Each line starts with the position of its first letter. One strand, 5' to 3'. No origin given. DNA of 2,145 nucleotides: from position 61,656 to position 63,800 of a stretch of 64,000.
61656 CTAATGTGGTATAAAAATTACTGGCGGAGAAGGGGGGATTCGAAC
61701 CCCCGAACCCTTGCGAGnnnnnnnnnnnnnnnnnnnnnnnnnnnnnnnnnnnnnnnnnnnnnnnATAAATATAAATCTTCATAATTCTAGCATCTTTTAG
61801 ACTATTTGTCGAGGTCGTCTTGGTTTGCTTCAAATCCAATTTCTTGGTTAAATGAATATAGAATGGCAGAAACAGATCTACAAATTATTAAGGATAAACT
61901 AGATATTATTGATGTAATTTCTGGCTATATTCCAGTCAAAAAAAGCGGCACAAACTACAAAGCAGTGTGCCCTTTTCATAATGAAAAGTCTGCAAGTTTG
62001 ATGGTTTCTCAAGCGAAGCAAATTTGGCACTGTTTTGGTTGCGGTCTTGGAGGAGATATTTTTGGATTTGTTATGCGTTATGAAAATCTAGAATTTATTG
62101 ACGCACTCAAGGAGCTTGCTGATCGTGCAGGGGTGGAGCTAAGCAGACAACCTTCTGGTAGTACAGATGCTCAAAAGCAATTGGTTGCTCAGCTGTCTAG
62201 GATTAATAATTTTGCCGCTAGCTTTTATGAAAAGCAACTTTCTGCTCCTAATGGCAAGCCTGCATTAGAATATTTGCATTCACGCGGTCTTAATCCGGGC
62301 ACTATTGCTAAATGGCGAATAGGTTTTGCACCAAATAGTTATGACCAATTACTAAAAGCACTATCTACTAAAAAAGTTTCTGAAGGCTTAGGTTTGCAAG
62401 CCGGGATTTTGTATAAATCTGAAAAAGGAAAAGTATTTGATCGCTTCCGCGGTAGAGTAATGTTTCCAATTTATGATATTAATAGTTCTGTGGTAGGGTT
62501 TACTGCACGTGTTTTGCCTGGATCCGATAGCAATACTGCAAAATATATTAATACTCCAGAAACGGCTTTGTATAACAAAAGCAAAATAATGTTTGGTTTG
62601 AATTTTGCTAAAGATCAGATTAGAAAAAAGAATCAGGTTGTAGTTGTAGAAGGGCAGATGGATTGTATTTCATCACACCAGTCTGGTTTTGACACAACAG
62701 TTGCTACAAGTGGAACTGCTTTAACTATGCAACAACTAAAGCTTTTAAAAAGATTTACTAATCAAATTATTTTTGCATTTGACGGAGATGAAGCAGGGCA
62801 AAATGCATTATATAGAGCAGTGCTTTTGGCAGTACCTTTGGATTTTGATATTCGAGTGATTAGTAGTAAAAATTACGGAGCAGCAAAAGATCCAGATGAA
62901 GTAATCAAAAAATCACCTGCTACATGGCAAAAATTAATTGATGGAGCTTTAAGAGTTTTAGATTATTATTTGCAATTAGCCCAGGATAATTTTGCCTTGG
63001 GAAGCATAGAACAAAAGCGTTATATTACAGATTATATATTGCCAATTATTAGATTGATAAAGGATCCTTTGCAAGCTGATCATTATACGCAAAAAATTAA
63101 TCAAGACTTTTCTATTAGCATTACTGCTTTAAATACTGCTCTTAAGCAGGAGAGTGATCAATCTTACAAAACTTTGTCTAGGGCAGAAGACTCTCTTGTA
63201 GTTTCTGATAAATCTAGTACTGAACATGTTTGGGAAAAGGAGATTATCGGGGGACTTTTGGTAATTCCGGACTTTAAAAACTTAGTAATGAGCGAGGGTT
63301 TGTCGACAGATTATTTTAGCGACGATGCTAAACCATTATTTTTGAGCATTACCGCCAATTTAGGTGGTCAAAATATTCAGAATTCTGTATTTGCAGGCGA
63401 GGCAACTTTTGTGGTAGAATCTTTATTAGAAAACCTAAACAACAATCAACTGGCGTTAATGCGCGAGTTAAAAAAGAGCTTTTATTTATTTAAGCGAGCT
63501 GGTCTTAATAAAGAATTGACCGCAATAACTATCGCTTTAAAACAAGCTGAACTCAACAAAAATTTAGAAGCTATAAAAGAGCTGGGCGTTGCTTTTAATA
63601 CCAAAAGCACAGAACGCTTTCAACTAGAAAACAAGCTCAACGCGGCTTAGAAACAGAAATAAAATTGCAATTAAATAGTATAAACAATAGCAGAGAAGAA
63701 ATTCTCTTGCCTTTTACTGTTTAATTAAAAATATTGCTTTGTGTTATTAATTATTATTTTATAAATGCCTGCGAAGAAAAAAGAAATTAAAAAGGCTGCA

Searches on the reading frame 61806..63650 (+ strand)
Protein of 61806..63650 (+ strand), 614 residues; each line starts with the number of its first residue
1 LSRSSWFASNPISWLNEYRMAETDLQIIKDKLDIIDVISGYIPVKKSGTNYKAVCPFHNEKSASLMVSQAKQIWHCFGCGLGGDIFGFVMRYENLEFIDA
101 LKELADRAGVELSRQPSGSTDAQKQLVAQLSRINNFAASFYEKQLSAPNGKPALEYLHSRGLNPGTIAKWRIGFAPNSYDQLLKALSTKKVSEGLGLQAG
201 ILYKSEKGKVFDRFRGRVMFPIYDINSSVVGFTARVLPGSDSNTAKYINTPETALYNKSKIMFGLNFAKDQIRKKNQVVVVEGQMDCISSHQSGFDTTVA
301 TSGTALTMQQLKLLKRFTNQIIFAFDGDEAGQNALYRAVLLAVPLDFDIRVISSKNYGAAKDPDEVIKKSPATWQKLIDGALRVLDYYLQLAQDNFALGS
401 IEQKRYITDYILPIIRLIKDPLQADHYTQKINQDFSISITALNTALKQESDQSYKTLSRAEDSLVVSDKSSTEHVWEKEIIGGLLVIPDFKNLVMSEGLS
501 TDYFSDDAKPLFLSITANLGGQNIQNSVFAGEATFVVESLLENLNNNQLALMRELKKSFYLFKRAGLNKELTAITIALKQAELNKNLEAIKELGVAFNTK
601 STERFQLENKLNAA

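Call 86: search_protein_families(library=pfam, proteins=[window:61806-63650:+], max_evalue=0.00001)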
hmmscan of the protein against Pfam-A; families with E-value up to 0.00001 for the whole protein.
window:61806-63650:+ (614 aa): 5 families
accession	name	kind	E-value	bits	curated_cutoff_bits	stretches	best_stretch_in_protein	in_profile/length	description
PF08275.17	DNAG_N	-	1.7e-39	135.2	26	1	140-268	1-127/128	DNA primase catalytic core, N-terminal domain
PF01807.25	Zn_ribbon_DnaG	-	1.1e-33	115.4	24.9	1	22-114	3-95/98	CHC2 zinc finger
PF13155.12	Toprim_2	-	2.6e-19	69.8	22.1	1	279-367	1-88/88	Toprim-like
PF13662.12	Toprim_4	-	5e-18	65.6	25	1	276-352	1-84/85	Toprim domain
PF01751.28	Toprim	-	7.8e-13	48.9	23.1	1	278-339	2-77/96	Toprim domain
